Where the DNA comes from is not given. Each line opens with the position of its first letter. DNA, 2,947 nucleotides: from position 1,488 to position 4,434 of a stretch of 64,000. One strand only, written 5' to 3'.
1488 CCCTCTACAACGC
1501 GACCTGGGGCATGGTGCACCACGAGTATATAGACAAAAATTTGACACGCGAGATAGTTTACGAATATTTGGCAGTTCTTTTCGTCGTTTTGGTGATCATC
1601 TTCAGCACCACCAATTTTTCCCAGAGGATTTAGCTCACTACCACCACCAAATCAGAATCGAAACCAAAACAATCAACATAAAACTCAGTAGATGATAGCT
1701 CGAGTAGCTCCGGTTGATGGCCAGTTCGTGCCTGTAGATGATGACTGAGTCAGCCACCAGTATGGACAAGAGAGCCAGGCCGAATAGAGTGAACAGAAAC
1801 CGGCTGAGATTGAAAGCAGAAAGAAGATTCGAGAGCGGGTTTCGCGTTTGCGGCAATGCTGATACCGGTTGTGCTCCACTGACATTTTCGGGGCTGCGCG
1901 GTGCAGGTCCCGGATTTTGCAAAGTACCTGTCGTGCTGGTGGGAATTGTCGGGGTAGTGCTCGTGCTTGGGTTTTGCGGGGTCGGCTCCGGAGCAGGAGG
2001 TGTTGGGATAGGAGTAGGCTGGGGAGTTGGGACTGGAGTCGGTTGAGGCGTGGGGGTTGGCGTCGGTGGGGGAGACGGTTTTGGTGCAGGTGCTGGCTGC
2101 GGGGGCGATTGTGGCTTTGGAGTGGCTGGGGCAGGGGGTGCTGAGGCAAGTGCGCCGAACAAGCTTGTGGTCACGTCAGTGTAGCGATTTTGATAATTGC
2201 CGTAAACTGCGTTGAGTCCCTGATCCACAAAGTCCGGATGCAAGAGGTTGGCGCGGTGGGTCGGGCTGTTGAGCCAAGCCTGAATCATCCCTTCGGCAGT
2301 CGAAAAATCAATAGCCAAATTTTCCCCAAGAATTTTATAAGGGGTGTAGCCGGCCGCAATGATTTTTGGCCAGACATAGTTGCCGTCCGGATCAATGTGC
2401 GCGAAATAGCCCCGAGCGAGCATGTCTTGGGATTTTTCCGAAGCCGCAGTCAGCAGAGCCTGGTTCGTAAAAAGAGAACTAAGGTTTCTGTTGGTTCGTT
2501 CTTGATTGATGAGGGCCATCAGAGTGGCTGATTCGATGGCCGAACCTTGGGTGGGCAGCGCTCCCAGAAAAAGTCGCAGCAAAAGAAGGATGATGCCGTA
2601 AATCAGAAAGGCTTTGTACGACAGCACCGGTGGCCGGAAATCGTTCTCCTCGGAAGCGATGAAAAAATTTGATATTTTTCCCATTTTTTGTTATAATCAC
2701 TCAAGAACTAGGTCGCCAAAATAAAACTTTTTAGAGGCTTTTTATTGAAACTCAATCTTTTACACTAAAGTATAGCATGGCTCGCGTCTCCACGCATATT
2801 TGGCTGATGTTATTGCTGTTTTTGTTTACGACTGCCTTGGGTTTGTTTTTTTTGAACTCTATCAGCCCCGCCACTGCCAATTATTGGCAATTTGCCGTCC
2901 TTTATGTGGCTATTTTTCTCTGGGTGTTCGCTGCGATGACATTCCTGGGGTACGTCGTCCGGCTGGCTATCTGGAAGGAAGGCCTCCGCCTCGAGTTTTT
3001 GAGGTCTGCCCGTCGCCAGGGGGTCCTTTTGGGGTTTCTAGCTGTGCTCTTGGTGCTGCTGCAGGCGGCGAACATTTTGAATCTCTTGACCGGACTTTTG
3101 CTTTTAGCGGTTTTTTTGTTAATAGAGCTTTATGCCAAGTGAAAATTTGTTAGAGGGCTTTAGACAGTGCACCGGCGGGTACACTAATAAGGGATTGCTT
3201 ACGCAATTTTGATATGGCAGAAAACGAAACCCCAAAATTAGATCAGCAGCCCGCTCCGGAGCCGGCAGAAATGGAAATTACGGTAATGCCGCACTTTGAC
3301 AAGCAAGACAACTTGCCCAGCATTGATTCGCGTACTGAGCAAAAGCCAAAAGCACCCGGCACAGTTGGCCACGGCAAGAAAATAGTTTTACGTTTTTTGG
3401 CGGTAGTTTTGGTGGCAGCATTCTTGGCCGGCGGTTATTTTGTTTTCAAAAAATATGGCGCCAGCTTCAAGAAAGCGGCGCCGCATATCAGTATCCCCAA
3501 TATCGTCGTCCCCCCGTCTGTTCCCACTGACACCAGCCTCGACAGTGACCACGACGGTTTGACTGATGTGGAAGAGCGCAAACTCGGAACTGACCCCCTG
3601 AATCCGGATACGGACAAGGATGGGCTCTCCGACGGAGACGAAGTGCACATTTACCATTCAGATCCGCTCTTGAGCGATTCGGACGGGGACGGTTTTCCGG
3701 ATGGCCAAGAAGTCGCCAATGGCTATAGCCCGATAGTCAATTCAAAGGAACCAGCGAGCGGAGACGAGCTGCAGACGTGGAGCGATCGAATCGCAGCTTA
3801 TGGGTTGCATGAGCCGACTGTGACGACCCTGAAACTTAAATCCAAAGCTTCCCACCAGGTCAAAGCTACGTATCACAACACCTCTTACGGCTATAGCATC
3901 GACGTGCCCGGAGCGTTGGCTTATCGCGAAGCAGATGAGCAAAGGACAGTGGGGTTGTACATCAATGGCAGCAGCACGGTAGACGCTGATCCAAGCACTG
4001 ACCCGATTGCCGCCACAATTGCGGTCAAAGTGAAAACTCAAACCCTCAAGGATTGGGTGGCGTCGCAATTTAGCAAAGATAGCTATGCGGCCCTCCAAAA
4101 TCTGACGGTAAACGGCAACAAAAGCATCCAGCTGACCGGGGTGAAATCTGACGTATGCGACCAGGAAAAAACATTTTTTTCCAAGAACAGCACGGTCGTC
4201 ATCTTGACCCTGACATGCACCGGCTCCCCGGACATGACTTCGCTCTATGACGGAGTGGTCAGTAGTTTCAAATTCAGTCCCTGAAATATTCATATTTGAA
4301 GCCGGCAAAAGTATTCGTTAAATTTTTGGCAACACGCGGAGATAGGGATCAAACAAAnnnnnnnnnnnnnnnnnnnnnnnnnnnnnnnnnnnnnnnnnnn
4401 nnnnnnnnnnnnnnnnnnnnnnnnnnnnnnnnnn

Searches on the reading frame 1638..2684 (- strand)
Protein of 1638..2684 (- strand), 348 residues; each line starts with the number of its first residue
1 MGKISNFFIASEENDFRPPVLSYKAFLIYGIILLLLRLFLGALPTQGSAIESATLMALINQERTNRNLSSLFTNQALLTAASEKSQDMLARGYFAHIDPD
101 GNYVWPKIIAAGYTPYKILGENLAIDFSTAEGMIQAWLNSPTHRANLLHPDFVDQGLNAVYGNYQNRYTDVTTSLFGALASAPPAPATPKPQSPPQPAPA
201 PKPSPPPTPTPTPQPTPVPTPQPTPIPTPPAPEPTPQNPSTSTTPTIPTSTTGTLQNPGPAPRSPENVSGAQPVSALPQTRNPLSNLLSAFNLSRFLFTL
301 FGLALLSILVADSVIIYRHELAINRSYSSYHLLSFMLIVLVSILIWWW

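Call 74: search_protein_families(library=pfam, proteins=[window:1638-2684:-], max_evalue=0.001)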
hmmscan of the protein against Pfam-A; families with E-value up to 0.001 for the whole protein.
window:1638-2684:- (348 aa): 1 family
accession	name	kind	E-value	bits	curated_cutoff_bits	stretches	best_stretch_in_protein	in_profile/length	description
PF00188.32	CAP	-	9.1e-13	49.5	21.1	1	57-165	2-108/117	Cysteine-rich secretory protein family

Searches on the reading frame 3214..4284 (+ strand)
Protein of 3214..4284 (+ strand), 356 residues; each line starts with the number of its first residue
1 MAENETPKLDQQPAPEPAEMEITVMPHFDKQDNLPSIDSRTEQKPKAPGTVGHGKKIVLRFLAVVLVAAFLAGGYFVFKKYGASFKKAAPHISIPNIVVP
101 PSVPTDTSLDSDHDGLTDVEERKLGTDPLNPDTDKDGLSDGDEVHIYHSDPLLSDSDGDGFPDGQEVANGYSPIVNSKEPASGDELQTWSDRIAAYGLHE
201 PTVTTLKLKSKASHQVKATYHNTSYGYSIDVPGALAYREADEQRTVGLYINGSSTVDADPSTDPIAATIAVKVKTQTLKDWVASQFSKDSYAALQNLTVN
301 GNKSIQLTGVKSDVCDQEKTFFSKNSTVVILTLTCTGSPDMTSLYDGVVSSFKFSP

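Call 74: search_protein_families(library=pfam, proteins=[window:3214-4284:+], max_evalue=0.001)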
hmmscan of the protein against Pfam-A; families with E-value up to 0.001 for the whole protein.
window:3214-4284:+ (356 aa): 1 family
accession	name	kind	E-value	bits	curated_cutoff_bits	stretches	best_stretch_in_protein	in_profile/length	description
PF18884.5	TSP3_bac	-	2.6e-18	66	25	3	110-131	1-22/22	Bacterial TSP3 repeat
